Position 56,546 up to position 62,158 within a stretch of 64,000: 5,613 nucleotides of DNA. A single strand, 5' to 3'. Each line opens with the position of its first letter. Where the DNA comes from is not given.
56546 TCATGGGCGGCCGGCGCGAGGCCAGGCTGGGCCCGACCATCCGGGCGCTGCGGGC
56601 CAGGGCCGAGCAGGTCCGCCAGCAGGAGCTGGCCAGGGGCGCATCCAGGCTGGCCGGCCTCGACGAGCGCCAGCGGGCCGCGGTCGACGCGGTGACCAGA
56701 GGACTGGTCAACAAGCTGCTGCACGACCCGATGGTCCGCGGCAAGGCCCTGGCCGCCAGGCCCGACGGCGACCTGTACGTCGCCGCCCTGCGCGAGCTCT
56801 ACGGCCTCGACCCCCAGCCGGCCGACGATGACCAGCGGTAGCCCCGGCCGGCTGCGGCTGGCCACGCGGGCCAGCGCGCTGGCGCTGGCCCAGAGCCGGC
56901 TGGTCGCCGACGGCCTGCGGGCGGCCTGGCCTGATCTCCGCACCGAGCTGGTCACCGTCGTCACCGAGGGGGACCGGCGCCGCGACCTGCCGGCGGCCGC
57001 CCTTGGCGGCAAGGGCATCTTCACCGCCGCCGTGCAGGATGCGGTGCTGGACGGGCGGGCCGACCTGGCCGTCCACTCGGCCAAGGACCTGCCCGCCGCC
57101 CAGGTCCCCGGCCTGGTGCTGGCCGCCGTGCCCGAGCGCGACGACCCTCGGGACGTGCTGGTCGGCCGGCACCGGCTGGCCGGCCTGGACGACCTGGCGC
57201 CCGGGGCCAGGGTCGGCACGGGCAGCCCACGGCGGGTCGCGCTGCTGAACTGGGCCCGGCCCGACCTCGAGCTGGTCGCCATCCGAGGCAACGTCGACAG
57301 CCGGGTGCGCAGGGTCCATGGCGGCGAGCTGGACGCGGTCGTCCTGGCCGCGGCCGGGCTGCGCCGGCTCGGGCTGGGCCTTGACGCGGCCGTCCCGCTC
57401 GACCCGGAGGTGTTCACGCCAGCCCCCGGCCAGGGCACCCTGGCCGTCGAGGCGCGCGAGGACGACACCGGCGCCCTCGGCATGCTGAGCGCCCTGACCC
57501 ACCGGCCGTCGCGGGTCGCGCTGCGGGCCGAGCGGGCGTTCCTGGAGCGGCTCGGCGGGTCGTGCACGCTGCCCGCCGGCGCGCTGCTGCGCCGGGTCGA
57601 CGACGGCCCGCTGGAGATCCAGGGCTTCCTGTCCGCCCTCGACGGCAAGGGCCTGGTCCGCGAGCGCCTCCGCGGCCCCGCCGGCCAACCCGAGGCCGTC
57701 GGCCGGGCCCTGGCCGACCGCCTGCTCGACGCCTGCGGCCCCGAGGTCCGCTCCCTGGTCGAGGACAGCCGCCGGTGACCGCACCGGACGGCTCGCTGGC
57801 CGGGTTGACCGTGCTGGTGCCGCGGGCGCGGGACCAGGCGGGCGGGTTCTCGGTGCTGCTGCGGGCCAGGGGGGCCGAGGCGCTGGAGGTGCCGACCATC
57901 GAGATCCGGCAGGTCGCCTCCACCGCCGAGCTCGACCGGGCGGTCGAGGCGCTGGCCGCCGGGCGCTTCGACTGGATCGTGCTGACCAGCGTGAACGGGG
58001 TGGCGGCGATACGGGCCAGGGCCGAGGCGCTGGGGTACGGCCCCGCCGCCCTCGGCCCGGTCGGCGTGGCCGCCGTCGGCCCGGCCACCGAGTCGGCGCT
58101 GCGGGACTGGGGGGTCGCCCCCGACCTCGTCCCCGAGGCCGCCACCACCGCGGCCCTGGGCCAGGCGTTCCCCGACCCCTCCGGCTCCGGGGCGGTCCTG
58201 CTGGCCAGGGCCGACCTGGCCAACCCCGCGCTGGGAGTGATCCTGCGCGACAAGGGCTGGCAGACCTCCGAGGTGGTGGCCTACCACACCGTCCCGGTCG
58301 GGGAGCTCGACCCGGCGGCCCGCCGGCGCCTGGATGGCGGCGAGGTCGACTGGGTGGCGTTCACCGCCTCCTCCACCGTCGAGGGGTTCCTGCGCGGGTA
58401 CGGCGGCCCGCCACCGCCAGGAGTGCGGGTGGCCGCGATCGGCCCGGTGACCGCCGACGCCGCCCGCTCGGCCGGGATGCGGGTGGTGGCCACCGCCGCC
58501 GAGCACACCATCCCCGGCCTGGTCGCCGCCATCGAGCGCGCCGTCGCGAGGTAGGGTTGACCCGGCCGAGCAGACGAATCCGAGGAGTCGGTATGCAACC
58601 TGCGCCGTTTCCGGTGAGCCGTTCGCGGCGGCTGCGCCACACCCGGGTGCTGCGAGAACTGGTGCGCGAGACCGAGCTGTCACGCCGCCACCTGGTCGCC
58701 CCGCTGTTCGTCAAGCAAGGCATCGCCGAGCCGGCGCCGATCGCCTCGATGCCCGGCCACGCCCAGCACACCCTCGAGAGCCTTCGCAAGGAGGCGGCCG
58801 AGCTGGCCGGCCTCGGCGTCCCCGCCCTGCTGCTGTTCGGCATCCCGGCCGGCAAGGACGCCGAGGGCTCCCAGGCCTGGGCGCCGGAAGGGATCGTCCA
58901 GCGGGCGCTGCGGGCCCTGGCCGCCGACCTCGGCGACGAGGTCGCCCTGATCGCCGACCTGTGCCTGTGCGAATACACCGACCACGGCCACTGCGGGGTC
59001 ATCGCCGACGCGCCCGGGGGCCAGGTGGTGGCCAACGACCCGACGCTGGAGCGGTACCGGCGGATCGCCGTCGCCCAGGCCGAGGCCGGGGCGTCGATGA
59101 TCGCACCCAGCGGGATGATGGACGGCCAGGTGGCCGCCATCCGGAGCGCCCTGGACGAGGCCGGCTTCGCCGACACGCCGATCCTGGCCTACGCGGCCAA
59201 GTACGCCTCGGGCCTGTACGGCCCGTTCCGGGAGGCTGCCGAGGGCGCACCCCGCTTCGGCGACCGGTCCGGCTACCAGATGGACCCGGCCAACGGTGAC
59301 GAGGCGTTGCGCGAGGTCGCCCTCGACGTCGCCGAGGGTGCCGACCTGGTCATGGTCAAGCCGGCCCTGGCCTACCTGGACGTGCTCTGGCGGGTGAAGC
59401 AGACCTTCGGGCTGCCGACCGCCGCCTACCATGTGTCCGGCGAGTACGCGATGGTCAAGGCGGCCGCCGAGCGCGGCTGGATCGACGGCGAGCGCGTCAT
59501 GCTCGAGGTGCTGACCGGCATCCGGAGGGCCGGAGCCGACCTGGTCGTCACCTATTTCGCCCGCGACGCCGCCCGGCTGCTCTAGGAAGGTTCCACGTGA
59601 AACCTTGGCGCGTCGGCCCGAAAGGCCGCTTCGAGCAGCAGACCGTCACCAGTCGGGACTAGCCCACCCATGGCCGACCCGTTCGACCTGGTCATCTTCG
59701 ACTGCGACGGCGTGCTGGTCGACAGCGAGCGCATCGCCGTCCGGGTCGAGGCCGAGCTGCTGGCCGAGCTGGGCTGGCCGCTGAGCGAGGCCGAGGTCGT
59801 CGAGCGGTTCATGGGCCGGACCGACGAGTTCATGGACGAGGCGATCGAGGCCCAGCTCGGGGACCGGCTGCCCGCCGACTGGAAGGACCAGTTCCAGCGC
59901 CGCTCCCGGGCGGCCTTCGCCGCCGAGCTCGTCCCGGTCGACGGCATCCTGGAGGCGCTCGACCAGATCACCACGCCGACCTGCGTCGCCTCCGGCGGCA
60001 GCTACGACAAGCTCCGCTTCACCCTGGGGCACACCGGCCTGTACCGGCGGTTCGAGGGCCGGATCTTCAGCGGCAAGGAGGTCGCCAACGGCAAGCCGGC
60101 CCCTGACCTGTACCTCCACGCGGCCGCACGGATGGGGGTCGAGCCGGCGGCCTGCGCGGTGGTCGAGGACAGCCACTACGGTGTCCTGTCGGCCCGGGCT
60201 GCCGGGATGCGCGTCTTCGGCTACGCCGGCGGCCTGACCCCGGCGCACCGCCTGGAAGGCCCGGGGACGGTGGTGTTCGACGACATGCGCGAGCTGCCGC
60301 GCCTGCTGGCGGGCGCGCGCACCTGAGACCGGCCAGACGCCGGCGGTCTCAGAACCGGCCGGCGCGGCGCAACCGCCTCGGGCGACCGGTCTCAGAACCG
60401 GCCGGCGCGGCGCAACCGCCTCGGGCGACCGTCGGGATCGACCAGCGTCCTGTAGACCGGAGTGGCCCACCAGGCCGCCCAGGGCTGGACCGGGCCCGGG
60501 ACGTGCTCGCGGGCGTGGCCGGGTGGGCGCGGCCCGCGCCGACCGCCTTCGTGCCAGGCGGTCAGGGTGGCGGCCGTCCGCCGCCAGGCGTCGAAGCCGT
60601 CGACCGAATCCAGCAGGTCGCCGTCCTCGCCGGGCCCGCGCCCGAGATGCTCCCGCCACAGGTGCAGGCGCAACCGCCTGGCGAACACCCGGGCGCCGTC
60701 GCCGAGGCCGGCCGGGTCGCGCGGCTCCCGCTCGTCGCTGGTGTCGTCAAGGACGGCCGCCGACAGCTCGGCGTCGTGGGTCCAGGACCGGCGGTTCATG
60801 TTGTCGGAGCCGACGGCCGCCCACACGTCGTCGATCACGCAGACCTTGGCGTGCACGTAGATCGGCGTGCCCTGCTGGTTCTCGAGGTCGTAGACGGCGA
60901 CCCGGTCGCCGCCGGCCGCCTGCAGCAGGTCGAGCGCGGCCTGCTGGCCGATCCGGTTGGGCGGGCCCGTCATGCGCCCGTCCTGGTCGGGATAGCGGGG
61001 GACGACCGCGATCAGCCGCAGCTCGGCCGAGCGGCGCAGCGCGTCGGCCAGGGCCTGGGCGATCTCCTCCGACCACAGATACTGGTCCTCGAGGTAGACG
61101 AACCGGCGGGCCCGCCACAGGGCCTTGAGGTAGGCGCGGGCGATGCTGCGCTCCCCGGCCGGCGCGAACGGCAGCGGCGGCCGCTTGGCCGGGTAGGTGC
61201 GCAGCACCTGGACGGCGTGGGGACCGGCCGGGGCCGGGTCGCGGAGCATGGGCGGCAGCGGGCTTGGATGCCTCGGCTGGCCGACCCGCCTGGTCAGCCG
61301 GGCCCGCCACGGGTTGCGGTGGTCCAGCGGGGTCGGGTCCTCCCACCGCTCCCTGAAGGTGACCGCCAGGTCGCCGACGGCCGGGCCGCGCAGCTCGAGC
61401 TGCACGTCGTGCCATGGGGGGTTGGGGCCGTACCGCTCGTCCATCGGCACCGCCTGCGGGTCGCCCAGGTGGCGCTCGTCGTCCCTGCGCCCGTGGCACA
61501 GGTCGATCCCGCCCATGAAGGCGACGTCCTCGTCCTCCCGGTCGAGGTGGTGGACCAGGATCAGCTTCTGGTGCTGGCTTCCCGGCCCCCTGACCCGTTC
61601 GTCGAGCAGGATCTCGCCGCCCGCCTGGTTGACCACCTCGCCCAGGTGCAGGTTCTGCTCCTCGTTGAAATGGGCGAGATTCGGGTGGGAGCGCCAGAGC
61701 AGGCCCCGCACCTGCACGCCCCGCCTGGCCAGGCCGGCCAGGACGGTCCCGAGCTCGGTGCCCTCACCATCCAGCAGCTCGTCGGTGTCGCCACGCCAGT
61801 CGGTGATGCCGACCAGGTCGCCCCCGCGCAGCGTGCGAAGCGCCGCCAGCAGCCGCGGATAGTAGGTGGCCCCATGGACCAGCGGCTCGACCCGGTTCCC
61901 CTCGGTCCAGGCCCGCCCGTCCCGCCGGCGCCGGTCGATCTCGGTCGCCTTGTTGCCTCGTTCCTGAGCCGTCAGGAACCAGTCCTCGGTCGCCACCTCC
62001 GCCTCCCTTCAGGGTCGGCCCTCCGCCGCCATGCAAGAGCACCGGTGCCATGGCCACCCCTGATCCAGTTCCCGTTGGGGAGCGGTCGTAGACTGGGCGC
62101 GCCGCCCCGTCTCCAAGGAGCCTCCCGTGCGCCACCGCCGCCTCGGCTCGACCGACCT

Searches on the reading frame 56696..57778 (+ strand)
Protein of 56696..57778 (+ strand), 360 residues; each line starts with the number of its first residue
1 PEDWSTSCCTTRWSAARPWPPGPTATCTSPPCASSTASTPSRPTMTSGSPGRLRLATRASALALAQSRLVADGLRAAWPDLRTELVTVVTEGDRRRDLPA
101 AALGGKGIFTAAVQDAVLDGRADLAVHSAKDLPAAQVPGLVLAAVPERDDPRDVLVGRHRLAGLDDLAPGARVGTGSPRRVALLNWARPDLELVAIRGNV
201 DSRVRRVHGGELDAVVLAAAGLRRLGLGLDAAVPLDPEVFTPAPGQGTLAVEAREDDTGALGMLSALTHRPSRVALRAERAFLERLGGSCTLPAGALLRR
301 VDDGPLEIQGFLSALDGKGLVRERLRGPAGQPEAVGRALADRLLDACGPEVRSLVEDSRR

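Call 53: search_protein_families(library=pfam, proteins=[window:56696-57778:+], max_evalue=0.00001)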
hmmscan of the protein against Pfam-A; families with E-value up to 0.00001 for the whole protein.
window:56696-57778:+ (360 aa): 2 families
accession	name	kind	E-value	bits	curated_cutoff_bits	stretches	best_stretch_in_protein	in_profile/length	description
PF01379.25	Porphobil_deam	-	6.4e-68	228.8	22.1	1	53-258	1-203/207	Porphobilinogen deaminase, dipyromethane cofactor binding domain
PF03900.20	Porphobil_deamC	-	2.2e-10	41.2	26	1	277-344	5-73/74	Porphobilinogen deaminase, C-terminal domain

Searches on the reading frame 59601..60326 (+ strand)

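Call 53: search_protein_families(library=pfam, proteins=[window:59601-60326:+], max_evalue=0.00001)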
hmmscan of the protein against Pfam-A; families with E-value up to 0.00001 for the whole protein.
window:59601-60326:+ (241 aa): 3 families
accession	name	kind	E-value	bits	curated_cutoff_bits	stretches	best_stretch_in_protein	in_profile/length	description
PF00702.32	Hydrolase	-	1.3e-27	97.9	26.4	1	29-202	2-191/191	haloacid dehalogenase-like hydrolase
PF13419.12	HAD_2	-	7e-22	78.8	23.8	1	31-207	1-177/178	Haloacid dehalogenase-like hydrolase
PF13242.12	Hydrolase_like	-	1e-08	35.4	22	1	164-232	3-75/75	HAD-hyrolase-like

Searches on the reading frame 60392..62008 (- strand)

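Call 53: search_protein_families(library=pfam, proteins=[window:60392-62008:-], max_evalue=0.00001)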
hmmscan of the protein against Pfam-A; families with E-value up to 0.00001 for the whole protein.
window:60392-62008:- (538 aa): 2 families
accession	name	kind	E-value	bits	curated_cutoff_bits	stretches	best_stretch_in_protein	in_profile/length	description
PF13091.12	PLDc_2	-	5.6e-15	55.8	27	1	295-421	3-117/132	PLD-like domain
PF00614.28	PLDc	-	4.9e-06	26.8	21.9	0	383-408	3-28/28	Phospholipase D Active site motif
